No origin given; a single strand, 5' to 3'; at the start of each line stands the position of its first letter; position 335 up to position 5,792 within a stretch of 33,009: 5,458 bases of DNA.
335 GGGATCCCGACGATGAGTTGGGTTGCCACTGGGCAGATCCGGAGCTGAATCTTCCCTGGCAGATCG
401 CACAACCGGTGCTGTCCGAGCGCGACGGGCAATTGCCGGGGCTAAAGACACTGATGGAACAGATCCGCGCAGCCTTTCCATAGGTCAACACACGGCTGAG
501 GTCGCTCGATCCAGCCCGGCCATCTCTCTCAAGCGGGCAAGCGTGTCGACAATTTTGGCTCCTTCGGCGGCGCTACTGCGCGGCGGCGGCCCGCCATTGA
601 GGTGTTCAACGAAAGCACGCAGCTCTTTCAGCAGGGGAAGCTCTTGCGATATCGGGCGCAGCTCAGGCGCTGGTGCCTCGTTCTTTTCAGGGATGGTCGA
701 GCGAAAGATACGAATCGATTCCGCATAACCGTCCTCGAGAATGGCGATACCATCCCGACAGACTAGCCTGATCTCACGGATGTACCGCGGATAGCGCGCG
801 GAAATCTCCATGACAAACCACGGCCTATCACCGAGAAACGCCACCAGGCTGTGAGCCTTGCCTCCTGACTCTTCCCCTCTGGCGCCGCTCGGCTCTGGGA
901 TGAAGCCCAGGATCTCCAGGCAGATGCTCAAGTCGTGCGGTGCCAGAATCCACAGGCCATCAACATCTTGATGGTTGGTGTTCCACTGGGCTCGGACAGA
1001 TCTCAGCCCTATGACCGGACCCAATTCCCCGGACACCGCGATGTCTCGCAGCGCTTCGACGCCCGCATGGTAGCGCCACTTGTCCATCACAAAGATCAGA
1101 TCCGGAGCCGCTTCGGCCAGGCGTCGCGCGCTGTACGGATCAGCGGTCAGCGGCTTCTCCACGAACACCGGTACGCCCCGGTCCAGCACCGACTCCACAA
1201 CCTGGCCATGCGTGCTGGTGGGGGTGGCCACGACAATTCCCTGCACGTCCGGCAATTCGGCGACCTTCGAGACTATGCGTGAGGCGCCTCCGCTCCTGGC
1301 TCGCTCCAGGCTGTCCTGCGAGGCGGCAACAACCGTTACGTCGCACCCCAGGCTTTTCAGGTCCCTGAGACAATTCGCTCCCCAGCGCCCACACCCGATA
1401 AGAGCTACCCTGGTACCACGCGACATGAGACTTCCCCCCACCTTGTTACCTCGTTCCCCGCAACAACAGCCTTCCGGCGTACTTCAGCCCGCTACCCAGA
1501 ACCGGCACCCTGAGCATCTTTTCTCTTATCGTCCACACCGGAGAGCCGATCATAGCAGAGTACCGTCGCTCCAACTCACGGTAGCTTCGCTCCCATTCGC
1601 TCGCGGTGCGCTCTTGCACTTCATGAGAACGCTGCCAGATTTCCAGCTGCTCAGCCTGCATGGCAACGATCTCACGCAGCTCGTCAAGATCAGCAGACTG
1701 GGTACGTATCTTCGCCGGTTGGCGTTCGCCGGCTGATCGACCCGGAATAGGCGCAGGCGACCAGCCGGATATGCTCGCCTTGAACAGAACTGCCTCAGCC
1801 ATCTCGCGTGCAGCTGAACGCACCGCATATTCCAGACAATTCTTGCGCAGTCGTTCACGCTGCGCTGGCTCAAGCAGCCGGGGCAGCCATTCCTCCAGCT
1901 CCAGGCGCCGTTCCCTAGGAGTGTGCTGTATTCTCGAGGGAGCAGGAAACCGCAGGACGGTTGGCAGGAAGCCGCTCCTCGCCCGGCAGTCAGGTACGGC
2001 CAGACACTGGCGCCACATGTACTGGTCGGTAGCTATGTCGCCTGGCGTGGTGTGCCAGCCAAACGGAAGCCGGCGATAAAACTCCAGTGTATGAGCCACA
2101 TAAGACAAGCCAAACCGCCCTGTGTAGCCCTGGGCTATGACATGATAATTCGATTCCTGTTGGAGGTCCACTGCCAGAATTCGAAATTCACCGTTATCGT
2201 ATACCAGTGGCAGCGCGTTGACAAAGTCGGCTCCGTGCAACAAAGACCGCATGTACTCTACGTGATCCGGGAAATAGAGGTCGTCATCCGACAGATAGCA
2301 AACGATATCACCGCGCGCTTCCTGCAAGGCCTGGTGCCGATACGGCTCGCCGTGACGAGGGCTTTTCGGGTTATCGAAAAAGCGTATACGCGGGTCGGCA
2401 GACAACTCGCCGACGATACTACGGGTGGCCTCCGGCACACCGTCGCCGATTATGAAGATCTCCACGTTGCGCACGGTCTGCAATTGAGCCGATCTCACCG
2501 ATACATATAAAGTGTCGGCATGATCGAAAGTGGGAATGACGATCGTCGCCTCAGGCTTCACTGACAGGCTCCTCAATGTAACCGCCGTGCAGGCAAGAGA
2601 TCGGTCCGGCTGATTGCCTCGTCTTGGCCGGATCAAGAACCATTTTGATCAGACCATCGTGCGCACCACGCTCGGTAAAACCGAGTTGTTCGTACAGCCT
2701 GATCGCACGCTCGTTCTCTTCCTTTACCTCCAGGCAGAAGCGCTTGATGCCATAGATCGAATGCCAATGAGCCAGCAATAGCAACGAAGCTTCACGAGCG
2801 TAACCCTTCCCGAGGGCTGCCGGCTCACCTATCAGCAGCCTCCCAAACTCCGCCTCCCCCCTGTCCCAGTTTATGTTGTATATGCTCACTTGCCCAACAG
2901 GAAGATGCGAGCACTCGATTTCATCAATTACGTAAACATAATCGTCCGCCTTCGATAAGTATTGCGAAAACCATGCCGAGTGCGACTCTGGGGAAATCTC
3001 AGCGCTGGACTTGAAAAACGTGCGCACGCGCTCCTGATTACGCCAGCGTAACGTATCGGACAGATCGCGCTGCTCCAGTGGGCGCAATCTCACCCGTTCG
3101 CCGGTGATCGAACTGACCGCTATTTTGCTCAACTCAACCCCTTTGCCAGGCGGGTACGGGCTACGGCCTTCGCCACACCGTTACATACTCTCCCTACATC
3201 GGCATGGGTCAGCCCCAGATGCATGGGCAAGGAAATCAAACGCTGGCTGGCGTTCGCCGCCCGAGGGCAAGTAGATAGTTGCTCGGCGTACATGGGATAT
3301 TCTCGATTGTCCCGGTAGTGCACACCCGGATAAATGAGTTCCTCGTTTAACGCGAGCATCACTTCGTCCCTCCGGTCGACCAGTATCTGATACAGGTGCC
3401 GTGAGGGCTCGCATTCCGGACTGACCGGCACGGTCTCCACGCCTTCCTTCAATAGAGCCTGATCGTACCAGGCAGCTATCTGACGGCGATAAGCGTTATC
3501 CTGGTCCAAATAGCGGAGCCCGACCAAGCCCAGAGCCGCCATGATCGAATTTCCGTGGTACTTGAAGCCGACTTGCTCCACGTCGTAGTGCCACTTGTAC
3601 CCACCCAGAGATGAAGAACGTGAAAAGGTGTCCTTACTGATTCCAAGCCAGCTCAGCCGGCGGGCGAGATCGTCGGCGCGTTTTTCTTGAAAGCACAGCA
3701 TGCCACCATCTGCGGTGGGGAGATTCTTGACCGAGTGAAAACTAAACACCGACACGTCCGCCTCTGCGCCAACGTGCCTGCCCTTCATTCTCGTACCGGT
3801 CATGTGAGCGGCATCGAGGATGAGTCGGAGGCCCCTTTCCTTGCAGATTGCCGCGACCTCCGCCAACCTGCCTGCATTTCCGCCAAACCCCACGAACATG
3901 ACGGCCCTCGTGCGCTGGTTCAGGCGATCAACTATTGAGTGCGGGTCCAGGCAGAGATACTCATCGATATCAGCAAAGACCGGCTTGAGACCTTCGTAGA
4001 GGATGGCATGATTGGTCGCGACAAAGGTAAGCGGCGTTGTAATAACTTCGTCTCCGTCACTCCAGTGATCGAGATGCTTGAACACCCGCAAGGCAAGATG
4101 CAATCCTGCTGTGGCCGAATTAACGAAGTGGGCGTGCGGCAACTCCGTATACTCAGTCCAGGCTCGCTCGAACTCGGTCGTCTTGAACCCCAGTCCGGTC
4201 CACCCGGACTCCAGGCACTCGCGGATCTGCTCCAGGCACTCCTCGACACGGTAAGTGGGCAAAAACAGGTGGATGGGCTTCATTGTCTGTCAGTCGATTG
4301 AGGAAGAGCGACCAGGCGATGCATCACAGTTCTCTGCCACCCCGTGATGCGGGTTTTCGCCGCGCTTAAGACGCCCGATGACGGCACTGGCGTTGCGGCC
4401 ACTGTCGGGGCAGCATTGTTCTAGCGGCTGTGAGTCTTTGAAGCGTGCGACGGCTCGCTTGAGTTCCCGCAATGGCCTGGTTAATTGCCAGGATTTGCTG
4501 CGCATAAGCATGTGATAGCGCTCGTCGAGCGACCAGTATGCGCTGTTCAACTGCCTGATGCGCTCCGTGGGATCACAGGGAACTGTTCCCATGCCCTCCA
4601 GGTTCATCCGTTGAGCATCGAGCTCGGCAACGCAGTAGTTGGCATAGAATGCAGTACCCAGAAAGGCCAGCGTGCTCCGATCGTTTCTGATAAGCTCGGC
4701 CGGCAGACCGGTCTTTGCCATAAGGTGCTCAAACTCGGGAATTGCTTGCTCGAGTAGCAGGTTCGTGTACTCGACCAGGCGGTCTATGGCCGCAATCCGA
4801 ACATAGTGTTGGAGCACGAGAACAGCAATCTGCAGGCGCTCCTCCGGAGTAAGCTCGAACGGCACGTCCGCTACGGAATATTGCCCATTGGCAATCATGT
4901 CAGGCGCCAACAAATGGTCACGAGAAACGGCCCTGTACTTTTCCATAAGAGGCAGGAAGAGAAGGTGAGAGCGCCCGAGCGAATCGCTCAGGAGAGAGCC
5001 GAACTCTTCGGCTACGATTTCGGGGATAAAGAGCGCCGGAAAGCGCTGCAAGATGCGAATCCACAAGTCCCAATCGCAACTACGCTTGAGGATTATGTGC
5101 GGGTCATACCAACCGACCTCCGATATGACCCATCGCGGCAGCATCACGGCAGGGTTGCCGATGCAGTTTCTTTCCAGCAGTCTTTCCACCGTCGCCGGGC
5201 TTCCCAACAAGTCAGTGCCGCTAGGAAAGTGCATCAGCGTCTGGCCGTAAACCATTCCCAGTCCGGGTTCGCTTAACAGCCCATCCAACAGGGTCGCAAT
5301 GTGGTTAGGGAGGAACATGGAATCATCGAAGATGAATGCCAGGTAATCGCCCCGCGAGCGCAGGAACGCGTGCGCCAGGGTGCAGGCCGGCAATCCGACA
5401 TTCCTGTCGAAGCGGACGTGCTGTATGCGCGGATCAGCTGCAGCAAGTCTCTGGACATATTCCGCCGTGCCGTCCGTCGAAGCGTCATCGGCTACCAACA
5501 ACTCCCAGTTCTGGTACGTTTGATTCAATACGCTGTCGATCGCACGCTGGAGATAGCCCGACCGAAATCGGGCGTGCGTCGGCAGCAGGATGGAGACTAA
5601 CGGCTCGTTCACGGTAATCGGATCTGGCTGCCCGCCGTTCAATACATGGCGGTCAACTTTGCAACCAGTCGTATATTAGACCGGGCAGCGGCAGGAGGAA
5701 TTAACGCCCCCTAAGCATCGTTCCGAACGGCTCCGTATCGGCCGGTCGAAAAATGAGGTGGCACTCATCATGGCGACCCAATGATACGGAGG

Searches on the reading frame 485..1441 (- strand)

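Call 14: search_protein_families(library=pfam, proteins=[window:485-1441:-], max_evalue=0.001)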
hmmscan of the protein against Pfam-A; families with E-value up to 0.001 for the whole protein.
window:485-1441:- (318 aa): 2 families
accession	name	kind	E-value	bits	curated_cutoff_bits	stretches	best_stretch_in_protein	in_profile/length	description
PF01408.29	GFO_IDH_MocA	-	3.8e-15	57.1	24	1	11-112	2-109/120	Oxidoreductase family, NAD-binding Rossmann fold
PF02254.24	TrkA_N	-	0.00069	20.4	23.8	0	12-57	1-46/116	TrkA-N domain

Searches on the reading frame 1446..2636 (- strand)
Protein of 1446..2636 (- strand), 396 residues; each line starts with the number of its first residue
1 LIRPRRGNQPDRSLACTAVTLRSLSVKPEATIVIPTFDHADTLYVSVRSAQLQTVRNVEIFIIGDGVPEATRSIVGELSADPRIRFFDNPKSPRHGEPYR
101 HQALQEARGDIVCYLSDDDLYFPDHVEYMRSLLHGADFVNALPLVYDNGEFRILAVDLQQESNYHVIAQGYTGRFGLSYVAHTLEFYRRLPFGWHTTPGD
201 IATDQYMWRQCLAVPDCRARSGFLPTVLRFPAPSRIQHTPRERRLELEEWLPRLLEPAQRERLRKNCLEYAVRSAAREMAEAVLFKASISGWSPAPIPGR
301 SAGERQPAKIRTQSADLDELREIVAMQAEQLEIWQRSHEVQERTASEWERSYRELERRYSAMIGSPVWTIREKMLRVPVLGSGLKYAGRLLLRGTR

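Call 14: search_protein_families(library=pfam, proteins=[window:1446-2636:-], max_evalue=0.001)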
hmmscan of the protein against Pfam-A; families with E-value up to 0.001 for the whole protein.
window:1446-2636:- (396 aa): 1 family
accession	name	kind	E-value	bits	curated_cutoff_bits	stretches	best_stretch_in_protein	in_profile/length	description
PF00535.33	Glycos_transf_2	-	3.5e-16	60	23.3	1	31-147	1-117/168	Glycosyl transferase family 2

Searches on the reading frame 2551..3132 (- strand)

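Call 14: search_protein_families(library=pfam, proteins=[window:2551-3132:-], max_evalue=0.001)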
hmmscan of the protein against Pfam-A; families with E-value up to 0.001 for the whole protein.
window:2551-3132:- (193 aa): 5 families
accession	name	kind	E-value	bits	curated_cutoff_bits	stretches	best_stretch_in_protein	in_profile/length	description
PF13302.13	Acetyltransf_3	-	4.1e-23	83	25.4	1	13-153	1-138/138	Acetyltransferase (GNAT) domain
PF13420.13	Acetyltransf_4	-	4.3e-09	37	24.3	1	16-163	1-145/155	Acetyltransferase (GNAT) domain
PF13523.12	Acetyltransf_8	-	8.2e-09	35.7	27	1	21-159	3-144/145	Acetyltransferase (GNAT) domain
PF00583.31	Acetyltransf_1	-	8.4e-09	36.2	20.7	1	49-152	19-116/116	Acetyltransferase (GNAT) family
PF13508.13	Acetyltransf_7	-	0.00061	20.6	27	1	66-154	5-84/84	Acetyltransferase (GNAT) domain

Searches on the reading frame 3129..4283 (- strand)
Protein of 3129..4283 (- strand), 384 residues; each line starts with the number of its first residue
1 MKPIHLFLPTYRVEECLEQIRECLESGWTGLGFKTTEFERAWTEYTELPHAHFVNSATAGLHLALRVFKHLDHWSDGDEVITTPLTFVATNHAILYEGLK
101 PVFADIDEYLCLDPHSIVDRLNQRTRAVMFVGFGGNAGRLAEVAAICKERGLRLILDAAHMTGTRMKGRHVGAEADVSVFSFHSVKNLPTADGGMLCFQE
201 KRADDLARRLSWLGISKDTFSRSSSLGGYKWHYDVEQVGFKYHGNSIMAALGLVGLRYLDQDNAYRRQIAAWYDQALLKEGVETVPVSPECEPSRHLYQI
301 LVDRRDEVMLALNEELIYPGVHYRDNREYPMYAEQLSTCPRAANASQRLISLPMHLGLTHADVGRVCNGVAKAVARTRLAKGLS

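Call 14: search_protein_families(library=pfam, proteins=[window:3129-4283:-], max_evalue=0.001)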
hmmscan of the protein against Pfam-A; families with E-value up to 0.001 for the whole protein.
window:3129-4283:- (384 aa): 3 families
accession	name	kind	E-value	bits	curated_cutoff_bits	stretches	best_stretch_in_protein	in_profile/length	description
PF01041.23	DegT_DnrJ_EryC1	-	4.8e-84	283.1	19.8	1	14-370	5-359/360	DegT/DnrJ/EryC1/StrS aminotransferase family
PF00266.25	Aminotran_5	-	0.00012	21.6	21.5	1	53-183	66-200/371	Aminotransferase class-V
PF01212.27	Beta_elim_lyase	-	0.00083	19.2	27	0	36-267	35-224/288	Beta-eliminating lyase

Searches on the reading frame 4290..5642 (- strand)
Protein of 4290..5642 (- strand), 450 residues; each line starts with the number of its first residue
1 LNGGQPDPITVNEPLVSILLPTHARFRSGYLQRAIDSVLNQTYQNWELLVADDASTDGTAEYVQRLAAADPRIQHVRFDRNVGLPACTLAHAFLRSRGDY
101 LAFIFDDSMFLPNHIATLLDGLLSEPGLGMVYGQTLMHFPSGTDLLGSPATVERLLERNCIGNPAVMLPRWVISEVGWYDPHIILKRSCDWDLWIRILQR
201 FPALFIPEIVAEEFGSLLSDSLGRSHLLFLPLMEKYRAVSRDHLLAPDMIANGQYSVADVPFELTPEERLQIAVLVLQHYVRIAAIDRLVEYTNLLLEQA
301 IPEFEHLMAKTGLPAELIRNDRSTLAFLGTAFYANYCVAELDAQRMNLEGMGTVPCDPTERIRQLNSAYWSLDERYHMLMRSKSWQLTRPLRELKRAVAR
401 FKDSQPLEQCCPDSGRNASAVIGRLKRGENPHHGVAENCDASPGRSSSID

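Call 14: search_protein_families(library=pfam, proteins=[window:4290-5642:-], max_evalue=0.001)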
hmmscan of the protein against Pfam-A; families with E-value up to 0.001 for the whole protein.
window:4290-5642:- (450 aa): 3 families
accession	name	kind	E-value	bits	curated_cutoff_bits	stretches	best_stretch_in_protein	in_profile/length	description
PF00535.33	Glycos_transf_2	-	1.8e-23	83.7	23.3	1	17-141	1-121/168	Glycosyl transferase family 2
PF10111.15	Glyco_tranf_2_2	-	1.2e-05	25.4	27.3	0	36-118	17-102/276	Glycosyltransferase like family 2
PF13641.12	Glyco_tranf_2_3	-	0.00035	21.1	27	1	28-135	13-123/230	Glycosyltransferase like family 2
